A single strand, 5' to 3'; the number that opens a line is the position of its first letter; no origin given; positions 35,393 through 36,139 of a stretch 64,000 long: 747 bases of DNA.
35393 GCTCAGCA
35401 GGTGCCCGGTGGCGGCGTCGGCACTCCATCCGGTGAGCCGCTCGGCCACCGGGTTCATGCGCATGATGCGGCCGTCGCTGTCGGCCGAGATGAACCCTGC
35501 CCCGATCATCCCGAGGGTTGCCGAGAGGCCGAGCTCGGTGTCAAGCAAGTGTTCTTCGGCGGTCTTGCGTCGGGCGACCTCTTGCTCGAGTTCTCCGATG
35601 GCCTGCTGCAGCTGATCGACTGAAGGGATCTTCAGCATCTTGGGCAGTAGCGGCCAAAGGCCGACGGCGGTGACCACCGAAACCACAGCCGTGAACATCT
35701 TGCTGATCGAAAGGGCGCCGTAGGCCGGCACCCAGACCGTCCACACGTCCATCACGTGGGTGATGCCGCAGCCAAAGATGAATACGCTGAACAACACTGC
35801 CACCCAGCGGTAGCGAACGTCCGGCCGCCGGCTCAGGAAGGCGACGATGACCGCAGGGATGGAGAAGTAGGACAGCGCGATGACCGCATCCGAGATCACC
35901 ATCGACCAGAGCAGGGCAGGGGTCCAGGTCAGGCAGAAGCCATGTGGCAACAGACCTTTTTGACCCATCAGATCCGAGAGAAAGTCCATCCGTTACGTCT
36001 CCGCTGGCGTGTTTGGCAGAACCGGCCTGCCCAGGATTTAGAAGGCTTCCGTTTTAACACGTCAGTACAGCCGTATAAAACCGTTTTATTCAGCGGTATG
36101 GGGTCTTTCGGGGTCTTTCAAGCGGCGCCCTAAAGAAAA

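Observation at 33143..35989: Hybrid histidine kinase with a plant-type ethylene-binding domain (ETR1-like, Cys-x3-His copper site intact)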

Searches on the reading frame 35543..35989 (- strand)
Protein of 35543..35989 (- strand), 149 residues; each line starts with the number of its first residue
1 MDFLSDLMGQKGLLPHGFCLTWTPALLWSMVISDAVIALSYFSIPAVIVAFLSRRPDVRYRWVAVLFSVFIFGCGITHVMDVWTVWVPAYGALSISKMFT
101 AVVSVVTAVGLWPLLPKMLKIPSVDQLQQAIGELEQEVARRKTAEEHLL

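Call 5: search_solved_structures(query=window:35543-35989:-, max_evalue=10, show_alignments=3)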
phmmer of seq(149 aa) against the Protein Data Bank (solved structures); distinct sequences matched with E-value up to 10: 3.
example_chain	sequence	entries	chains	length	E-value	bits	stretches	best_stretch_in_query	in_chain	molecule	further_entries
7n6g_1N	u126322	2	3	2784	0.77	13.1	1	14-58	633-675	FAP46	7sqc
2m9n_A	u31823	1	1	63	0.79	13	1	106-144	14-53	Fanconi anemia-associated protein of 24 kDa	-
2lyh_A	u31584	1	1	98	1.7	11.9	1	104-144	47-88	Fanconi anemia-associated protein of 24 kDa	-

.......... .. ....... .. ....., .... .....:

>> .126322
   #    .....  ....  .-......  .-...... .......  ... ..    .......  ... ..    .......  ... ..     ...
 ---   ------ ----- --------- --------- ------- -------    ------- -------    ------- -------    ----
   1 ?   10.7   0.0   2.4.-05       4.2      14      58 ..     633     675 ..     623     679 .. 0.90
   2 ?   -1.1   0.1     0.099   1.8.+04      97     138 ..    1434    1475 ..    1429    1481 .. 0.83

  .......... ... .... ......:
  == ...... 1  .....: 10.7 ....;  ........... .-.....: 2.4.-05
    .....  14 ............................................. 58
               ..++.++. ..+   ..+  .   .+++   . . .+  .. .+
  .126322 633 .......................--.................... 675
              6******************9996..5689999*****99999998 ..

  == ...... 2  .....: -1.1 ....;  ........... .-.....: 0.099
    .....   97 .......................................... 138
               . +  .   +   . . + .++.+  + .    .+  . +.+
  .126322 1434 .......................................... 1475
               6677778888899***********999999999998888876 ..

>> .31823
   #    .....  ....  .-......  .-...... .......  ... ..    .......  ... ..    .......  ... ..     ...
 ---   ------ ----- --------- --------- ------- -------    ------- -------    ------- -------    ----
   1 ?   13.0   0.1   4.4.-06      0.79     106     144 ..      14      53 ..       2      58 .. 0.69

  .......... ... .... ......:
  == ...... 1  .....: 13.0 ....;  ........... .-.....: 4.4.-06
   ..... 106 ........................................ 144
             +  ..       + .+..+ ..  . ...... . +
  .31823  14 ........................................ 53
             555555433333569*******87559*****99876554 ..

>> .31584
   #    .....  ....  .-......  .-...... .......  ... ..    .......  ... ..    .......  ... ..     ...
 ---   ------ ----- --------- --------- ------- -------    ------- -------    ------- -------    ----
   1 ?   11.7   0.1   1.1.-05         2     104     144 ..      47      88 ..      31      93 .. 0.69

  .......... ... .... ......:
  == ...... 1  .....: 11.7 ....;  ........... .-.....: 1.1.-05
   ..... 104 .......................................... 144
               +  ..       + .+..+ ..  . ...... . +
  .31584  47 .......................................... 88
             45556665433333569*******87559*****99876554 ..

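Call 12: find_homologous_proteins(query=window:35579-35989:-, max_evalue=0.001)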
Query seq(137 aa) (137 aa): 93 proteins with E <= 0.001 among 148 candidates.
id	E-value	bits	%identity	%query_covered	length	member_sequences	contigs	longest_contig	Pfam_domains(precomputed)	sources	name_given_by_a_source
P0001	1.2e-67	244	78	100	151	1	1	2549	PF25487.2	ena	-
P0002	8.5e-65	235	75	100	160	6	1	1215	PF25487.2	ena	-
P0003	1.4e-54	202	65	100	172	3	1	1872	PF25487.2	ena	-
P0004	5.8e-51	190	61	100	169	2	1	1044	PF25487.2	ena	-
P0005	9.5e-49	183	58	100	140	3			PF25487.2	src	-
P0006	2.0e-42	163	58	91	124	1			PF25487.2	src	-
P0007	3.0e-42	162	54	96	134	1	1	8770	PF25487.2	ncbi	ncbi:GGDEF domain-containing protein [Sphingomonas antarctica]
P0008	4.5e-41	158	54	100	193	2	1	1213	PF25487.2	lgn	-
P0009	5.6e-41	158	57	100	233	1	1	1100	PF25487.2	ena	-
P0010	1.3e-40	157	54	100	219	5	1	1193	PF00512.32,PF25487.2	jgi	jgi:signal transduction histidine kinase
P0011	4.7e-40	155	58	85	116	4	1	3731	PF25487.2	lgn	-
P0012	5.4e-40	155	54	100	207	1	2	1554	PF25487.2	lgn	-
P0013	6.4e-40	154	53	100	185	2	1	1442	PF25487.2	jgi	jgi:hypothetical protein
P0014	9.1e-40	154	54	100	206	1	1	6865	PF25487.2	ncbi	-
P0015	5.7e-39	151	53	98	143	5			PF25487.2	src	-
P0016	5.8e-39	151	54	98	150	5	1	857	PF25487.2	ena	-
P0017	5.5e-38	148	53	99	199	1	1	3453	PF25487.2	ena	-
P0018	8.7e-38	148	54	90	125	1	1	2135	PF25487.2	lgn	-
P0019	1.1e-37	147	50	99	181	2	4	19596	PF25487.2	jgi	jgi:hypothetical protein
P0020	1.8e-37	147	49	100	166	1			PF25487.2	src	-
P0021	3.1e-37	146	49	95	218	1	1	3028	PF25487.2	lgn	-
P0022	4.4e-37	145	53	98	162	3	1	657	PF25487.2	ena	-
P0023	1.1e-36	144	50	96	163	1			PF25487.2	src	-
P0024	1.8e-36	143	50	98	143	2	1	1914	PF25487.2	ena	-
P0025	3.8e-36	142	54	76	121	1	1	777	PF25487.2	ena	-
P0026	5.2e-36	142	51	100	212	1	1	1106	PF25487.2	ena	-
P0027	7.2e-36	141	51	98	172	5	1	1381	PF25487.2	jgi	jgi:hypothetical protein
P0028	1.4e-35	140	50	91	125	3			PF25487.2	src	-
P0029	2.7e-35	139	47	99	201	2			PF25487.2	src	-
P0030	3.7e-35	139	53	100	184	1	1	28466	PF25487.2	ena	-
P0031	1.9e-34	137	44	100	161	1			PF25487.2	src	-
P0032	2.2e-34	136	49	95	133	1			PF25487.2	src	-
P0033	3.4e-34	136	47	94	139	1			PF25487.2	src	-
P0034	4.6e-34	135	50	99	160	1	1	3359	PF25487.2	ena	-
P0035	4.8e-34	135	50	90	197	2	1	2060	PF25487.2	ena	-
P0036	5.0e-34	135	52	91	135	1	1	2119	PF25487.2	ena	-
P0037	8.7e-34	135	52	91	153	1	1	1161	PF25487.2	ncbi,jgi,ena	jgi:hypothetical protein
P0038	8.8e-34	135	52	98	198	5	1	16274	PF25487.2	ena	-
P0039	1.2e-33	134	54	87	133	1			PF25487.2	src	-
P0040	1.6e-33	134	50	99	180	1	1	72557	PF25487.2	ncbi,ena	-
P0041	2.7e-33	133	51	93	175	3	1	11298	PF25487.2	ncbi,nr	ncbi:MAG: hypothetical protein CMH89_10840, partial [Oceanicaulis sp.]|nr:hypothetical protein [Ocea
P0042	2.9e-33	133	44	100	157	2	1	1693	PF25487.2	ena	-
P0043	3.1e-33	133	49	100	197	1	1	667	PF25487.2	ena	-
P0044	5.0e-33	132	51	98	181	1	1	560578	PF25487.2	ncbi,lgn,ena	-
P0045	9.6e-33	131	47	100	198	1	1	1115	PF00512.32,PF25487.2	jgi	-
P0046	1.1e-32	131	53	80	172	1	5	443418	PF25487.2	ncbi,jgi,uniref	ncbi:hypothetical protein [Bradyrhizobium sp. BR13661]|jgi:hypothetical protein|uniref:hypothetical 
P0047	2.4e-32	130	58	80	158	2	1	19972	PF25487.2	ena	-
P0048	3.5e-32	129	50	96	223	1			PF25487.2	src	-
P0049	5.4e-32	129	46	99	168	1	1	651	PF25487.2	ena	-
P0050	1.2e-31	128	49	95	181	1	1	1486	PF25487.2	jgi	jgi:hypothetical protein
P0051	3.1e-31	126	49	89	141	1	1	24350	PF25487.2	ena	-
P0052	3.4e-31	126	47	99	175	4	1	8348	PF25487.2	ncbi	-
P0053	5.5e-31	126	50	90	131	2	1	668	PF25487.2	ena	-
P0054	5.5e-31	125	49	98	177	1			PF25487.2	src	-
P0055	1.1e-30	125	46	99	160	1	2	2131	PF25487.2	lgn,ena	-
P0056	2.1e-30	124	48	95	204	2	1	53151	PF25487.2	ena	-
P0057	2.9e-30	123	46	95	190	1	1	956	PF25487.2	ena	-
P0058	2.9e-30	123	52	90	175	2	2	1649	PF25487.2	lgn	-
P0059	7.6e-30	122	46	98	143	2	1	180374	PF25487.2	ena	-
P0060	1.0e-29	121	50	85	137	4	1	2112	PF25487.2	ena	-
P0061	1.1e-29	121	43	95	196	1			PF25487.2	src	-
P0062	1.1e-29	121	49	91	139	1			PF25487.2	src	-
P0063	1.4e-29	121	47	94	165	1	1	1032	PF25487.2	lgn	-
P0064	2.8e-29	120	53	74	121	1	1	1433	PF25487.2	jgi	-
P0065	5.9e-29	119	45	99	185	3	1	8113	PF25487.2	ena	-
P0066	9.8e-29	118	56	74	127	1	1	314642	PF25487.2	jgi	jgi:hypothetical protein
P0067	1.2e-28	118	45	88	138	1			PF25487.2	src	-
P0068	1.0e-27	115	51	74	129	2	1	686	PF25487.2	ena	-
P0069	1.3e-27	115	50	75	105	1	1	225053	PF25487.2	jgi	jgi:hypothetical protein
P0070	2.9e-27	113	44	96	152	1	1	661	PF25487.2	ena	-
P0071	4.2e-27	113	49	81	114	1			PF25487.2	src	-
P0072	5.4e-27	113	50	79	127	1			PF25487.2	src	-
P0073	7.1e-27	112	45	93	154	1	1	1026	PF25487.2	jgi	jgi:hypothetical protein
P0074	1.2e-26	111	50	85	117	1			PF25487.2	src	-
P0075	1.3e-26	111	45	88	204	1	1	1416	PF25487.2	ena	-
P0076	1.5e-26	111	50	85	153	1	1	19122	PF25487.2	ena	-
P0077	2.6e-26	110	44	96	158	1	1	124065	PF25487.2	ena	-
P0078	5.0e-26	109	48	85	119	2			PF25487.2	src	-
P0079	1.7e-25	108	47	85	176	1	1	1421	PF25487.2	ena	-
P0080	1.8e-25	108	51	82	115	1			PF25487.2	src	-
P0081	5.0e-25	106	49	91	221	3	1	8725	PF00512.32,PF25487.2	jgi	jgi:signal transduction histidine kinase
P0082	5.7e-24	103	54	62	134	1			PF25487.2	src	-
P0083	4.3e-22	97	47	72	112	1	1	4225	PF25487.2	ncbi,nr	ncbi:MAG: signal transduction histidine kinase, partial [Phenylobacterium sp.]|nr:signal transductio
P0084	7.7e-22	96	52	66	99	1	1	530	PF25487.2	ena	-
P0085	4.3e-21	93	49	71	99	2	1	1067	PF25487.2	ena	-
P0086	1.1e-20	92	47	66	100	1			PF25487.2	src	-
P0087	1.3e-20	92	52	61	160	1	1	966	PF25487.2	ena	-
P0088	8.1e-20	89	44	84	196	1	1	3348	PF25487.2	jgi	jgi:hypothetical protein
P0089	9.0e-19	86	48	64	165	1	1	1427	PF25487.2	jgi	jgi:hypothetical protein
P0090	1.5e-18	85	38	91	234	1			PF00512.32,PF25487.2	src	-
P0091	2.4e-18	85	44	91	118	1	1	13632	PF25487.2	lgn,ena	-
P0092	3.6e-17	81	47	69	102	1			PF25487.2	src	-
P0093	1.1e-14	73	41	77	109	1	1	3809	PF25487.2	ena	-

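Call 13: search_dna_similar(query=window:35579-35989:-, collection=plasmids, mode=protein, max_rows=40)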
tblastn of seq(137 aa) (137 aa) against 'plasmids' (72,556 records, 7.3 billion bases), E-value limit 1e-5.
Records with a match: 19; places in all: 23; records where one place covers at least 80% of the query: 19.
Best place of each record, by identity: <60% 19.
By first word of the organism name: Azospirillum 7; Acaryochloris 3; Novosphingobium 2; Rhodovastum 2; Eleftheria 1; Kovacikia 1; Rhizobium 1; Pseudanabaena 1; Blastomonas 1.
By predicted mobility (MOB-suite, as given by PLSDB): non-mobilizable 11; mobilizable 5; conjugative 3.
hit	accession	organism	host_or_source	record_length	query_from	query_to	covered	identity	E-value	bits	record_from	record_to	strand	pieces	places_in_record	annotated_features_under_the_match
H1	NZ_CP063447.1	Novosphingobium sp. ES2-1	mixed culture,activated sludge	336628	1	137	100%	52.1%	8e-42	153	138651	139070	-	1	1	ATP-binding protein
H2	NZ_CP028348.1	Novosphingobium sp. THN1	cell culture,surface water of Lake Taihu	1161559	1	137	100%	50.7%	1e-40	150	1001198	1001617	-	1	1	record has no annotation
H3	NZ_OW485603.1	Rhodovastum atsumiense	-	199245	7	137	96%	47.3%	1e-30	122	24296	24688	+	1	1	PAS domain-containing protein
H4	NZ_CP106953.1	Eleftheria terrae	soil sample,soil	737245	13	137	91%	49.2%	6e-31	122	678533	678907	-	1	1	ATP-binding protein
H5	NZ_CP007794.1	Azospirillum argentinense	Triticum aestivum L.,Root,wheat ...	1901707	14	137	91%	47.6%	3e-31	123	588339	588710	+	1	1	record has no annotation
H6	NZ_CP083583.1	Kovacikia minuta CCNUW1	cell culture,fresh water lake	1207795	2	137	99%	43.4%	2e-31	124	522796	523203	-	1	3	record has no annotation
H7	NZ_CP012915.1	Azospirillum brasilense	Digitaria eriantha,microbe,root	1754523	14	137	91%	46.8%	3e-31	123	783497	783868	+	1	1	none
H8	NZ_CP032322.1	Azospirillum argentinense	soil sample,Agricultural field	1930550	14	137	91%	46.8%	4e-31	123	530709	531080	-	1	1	record has no annotation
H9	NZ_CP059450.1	Azospirillum brasilense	Prokaryotes,soil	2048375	14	137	91%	46.8%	4e-31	123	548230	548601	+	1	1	none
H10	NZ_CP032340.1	Azospirillum brasilense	soil sample,Agricultural field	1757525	14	137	91%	46.8%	9e-31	122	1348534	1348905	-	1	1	none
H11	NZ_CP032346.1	Azospirillum brasilense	soil sample,Agricultural field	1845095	14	137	91%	46.0%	2e-30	120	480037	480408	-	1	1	record has no annotation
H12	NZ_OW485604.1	Rhodovastum atsumiense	-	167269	1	137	100%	41.5%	1e-33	130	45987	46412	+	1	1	PAS domain S-box protein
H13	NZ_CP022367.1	Azospirillum sp. TSH58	single cell,paddy soils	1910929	14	137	91%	45.2%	6e-30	119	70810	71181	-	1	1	record has no annotation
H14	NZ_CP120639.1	Rhizobium sp. 32-5/1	Vicia cracca,cell cilture,root nodule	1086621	13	129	85%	47.0%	7e-27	110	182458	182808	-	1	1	record has no annotation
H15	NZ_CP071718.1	Acaryochloris sp. 'Moss Beach'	culture,intertidal zone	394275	4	137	98%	38.8%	1e-25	107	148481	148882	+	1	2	hypothetical protein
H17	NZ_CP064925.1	Acaryochloris marina S15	cell culture,surface of Pikea pinnata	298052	2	137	99%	38.2%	3e-25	106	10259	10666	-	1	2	GAF domain-containing hybrid sensor histidine kinase/response ...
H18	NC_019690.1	Pseudanabaena sp. PCC 7367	-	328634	1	133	97%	38.7%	2e-23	100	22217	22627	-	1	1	PAS domain S-box protein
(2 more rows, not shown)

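Call 15: get_annotated_region(hit=H7, flank=4000)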
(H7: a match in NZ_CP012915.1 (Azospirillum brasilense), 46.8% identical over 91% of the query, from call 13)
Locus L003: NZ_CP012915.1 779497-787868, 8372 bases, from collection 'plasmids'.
description: Azospirillum brasilense strain Sp 7 plasmid ABSP7_p1, complete sequence
organism: Azospirillum brasilense (NCBI taxid 192)
taxonomy: Bacteria; Pseudomonadota; Alphaproteobacteria; Rhodospirillales; Azospirillaceae; Azospirillum; Azospirillum brasilense
host: -; source: Digitaria eriantha,microbe,root; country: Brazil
typing (MOB-suite, as given by PLSDB): non-mobilizable; replicon rep_cluster_622
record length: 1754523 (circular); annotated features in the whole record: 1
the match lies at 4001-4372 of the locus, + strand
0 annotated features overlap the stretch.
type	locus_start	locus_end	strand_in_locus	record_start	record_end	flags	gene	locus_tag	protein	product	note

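Call 16: get_annotated_region(hit=H1, flank=5000)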
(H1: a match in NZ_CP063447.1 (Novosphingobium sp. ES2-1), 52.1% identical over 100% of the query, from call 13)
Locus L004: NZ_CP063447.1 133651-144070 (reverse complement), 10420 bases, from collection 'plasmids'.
description: Novosphingobium sp. ES2-1 plasmid p2, complete sequence
organism: Novosphingobium sp. ES2-1 (NCBI taxid 2780074)
taxonomy: Bacteria; Pseudomonadota; Alphaproteobacteria; Sphingomonadales; Sphingomonadaceae; Novosphingobium; Novosphingobium sp. ES2-1
host: -; source: mixed culture,activated sludge; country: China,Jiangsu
typing (MOB-suite, as given by PLSDB): conjugative; relaxase MOBF; mating-pair formation MPF_F
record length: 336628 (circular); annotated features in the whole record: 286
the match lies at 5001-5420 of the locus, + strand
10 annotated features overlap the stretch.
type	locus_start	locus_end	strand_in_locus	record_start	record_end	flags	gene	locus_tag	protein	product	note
CDS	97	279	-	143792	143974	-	-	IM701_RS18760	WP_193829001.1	hypothetical protein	-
CDS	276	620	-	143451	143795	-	-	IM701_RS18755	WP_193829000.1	CRISPR-associated endonuclease Cas1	GO:0051607 - defense response to virus [Evidence IEA]; GO:0043571 - maintenance of CRISPR repeat elements [Evidence IEA]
CDS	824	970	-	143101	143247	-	-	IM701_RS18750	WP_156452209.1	hypothetical protein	-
CDS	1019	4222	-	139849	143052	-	-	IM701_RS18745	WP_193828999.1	type II CRISPR RNA-guided endonuclease Cas9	-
CDS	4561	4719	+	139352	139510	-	-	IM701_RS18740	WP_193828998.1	hypothetical protein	-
CDS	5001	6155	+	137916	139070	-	-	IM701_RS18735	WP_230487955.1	ATP-binding protein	-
CDS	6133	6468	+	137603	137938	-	-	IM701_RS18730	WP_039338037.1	response regulator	GO:0000160 - phosphorelay signal transduction system [Evidence IEA]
CDS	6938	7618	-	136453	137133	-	-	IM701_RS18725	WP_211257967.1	thermonuclease family protein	-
CDS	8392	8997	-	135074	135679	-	-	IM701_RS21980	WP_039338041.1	hypothetical protein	-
CDS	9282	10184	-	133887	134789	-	-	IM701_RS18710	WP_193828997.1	zincin-like metallopeptidase domain-containing protein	-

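Call 28: find_related_loci(query=A2, collection=genome_contigs, flank=6000)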
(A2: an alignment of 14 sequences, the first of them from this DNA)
Query A2 (137 aa) in genome_contigs; peptide patterns used: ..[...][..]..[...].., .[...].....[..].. (x = any residue, [..] = any of these).
600 stretches matched a pattern (row limit reached: there are more); 579 encode a relative of the query (tblastn E <= 1e-3); the best 80 are kept; 80 distinct loci.
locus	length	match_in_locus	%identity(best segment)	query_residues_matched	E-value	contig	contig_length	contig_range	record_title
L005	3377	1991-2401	82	1-137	6e-71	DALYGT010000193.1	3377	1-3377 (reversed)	MAG TPA_asm: Burkholderiales bacterium isolate CTOTU29322 NODE_3209_length_3377_cov_3.528296, whole genome shotgun seque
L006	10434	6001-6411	61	1-137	1e-56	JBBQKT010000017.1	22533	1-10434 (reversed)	MAG: Burkholderiales bacterium isolate Co_metawrap_568 Cmw_568_k141_28900739_length_22533_cov_36.2074, whole genome shot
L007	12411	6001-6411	63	1-137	1e-55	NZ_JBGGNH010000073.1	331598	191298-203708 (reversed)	MAG: Ideonella sp. isolate bin.038 k141_924144, whole genome shotgun sequence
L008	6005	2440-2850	56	1-137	6e-55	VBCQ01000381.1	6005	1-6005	MAG: Betaproteobacteria bacterium isolate BP_21 14_0903_13_30cm_scaffold_6048887, whole genome shotgun sequence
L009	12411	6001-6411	58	1-137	2e-54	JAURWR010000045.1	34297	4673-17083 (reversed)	MAG: Burkholderiaceae bacterium isolate E10_concoct.bin.30_sub E10_k141_497297, whole genome shotgun sequence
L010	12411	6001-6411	60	1-137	8e-54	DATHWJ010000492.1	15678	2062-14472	MAG TPA_asm: Ideonella sp. isolate SMAG_U16156 k141_797273, whole genome shotgun sequence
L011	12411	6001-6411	55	1-137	1e-52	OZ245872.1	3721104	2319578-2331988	MAG: Burkholderiaceae bacterium isolate 732ef4b1-3eda-4af0-a5a9-44cb4f996968 genome assembly, chromosome: 1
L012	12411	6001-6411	58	1-137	3e-52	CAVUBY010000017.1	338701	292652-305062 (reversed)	MAG: uncultured beta proteobacterium isolate MFD02979.bin.2.143 genome assembly, contig: contig_85759, whole genome shot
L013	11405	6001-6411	57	1-137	1e-51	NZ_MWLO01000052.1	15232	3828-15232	Ideonella sp. A 288 EOINJALH_52, whole genome shotgun sequence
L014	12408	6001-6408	57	2-137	1e-50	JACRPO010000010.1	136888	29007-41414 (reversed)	MAG: Burkholderiales bacterium isolate NC_groundwater_1989_Pr3_S-0.65um_71_12 SR2-18-Sp65_coassembly_scaffold_79990, who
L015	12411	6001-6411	57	1-137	2e-50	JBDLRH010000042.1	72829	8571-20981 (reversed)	MAG: Pseudomonadota bacterium isolate icacos_2019_sw_WHONDRS-S19S_0094_B_bin.161 scaffold_1668465, whole genome shotgun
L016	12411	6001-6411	57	1-137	3e-50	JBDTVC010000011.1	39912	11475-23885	MAG: Burkholderiales bacterium isolate cluster3_bin.59 NODE_2613_length_39912_cov_14.066162, whole genome shotgun sequen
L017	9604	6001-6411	54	1-137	3e-50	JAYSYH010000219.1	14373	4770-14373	MAG: Betaproteobacteria bacterium isolate GFS_13380 GFS_13380_218, whole genome shotgun sequence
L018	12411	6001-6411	55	1-137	1e-49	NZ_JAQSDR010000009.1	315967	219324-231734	MAG: Aquabacterium sp. isolate D1-2020 MAG010 NODE_20_length_315967_cov_50.509534, whole genome shotgun sequence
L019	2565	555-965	55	1-137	7e-50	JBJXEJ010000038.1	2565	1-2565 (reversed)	MAG: Rhizobacter sp. isolate P.bin.152 k127_2700077, whole genome shotgun sequence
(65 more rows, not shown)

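Call 37: predict_structure(alignment_id=A3)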
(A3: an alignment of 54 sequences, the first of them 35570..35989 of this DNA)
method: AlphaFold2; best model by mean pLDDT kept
length: 140 residues; sequences in the alignment: 54
mean_pLDDT: 87.3   pTM: 0.72
mean pLDDT of the five models: 87.3, 87.3, 86.1, 84.8, 84.5
residues with pLDDT >= 90: 88; 70-90: 30; 50-70: 16; < 50: 6
segments of 3 or more residues with pLDDT < 50: 12-17
pLDDT, mean of each block of 10 residues (from residue 1): 62 49 82 97 97 92 95 97 88 93 96 90 90 94
secondary structure, 60 per line:
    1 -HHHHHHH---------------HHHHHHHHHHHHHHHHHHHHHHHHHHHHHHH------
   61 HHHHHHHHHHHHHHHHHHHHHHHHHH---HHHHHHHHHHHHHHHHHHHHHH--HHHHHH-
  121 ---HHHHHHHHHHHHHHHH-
elements in order: H2-8 H24-54 H61-86 H90-111 H114-119 H124-139

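Call 38: get_annotated_region(hit=H17, flank=3500)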
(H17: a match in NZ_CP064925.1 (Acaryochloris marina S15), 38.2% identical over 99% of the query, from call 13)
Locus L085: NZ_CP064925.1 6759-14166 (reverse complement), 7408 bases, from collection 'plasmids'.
description: Acaryochloris marina S15 plasmid unnamed10, complete sequence
organism: Acaryochloris marina S15 (NCBI taxid 2762553)
taxonomy: Bacteria; Cyanobacteriota; Cyanophyceae; Acaryochloridales; Acaryochloridaceae; Acaryochloris; Acaryochloris marina; Acaryochloris marina S15
host: -; source: cell culture,surface of Pikea pinnata; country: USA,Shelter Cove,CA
typing (MOB-suite, as given by PLSDB): mobilizable; relaxase MOBF,MOBF
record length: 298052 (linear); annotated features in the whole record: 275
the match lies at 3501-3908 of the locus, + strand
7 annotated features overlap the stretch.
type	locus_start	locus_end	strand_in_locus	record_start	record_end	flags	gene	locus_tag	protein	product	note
CDS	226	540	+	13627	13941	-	-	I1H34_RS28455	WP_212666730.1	RNA-binding protein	-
CDS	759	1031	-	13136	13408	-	-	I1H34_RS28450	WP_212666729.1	RNA-binding protein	-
CDS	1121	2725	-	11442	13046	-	-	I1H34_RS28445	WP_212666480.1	DUF6399 domain-containing protein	-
CDS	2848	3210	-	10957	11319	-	-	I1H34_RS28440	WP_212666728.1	PAS domain-containing protein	-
CDS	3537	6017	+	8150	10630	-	-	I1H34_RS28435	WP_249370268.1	GAF domain-containing hybrid sensor histidine kinase/response regulator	-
CDS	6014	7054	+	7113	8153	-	-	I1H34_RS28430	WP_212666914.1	diguanylate cyclase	-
CDS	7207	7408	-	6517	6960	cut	-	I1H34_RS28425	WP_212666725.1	pentapeptide repeat-containing protein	-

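Call 39: get_annotated_region(hit=H18, flank=3500)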
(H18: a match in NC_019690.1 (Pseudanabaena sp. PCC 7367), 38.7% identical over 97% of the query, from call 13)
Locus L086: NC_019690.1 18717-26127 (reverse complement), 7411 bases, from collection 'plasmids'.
description: Pseudanabaena sp. PCC 7367 plasmid pPSE7367.01, complete sequence
organism: Pseudanabaena sp. PCC 7367 (NCBI taxid 82654)
taxonomy: Bacteria; Cyanobacteriota; Cyanophyceae; Pseudanabaenales; Pseudanabaenaceae; Pseudanabaena; Pseudanabaena sp. PCC 7367
host: -; source: -; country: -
typing (MOB-suite, as given by PLSDB): conjugative; replicon rep_cluster_1271; relaxase MOBQ; mating-pair formation MPF_T
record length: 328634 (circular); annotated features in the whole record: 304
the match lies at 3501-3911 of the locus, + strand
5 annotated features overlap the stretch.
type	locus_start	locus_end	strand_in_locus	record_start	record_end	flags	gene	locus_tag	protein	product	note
CDS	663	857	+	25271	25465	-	-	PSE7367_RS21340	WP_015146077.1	ribbon-helix-helix protein, CopG family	GO:0006355 - regulation of DNA-templated transcription [Evidence IEA]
CDS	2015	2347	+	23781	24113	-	-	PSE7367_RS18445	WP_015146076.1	hypothetical protein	-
CDS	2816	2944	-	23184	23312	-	-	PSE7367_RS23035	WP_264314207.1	hypothetical protein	-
CDS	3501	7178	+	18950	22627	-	-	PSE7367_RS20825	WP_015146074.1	PAS domain S-box protein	-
CDS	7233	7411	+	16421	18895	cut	-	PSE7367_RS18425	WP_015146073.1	response regulator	GO:0000160 - phosphorelay signal transduction system [Evidence IEA]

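Call 41: search_protein_representatives(protein=window:35579-35989:-)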
Query: 137 residues. Proteins with E-value up to 0.001 (for the whole library): 8236; up to 1e-10: 5776; up to 1e-30: 578. The best 150 are listed.
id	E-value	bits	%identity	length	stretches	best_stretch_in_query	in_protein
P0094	6.7e-67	240.2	77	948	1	1-137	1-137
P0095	2.2e-47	176.9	58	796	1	2-137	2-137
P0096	4.9e-46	172.6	58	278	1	1-137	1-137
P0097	7.1e-46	172.1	59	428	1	1-137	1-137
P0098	1.5e-44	167.8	57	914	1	1-133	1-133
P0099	1.6e-43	164.4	57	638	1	1-137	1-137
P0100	3.1e-43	163.5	56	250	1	4-135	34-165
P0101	7.0e-43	162.4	53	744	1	2-136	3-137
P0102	8.3e-43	162.1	56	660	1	1-137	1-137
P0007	9.4e-43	162.0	54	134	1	3-133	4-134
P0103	1.1e-42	161.8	53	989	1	2-137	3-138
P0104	1.3e-42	161.5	54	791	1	1-137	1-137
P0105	1.0e-41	158.6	55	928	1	1-135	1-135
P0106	1.5e-41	158.1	52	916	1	11-137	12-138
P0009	1.8e-41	157.8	57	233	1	1-136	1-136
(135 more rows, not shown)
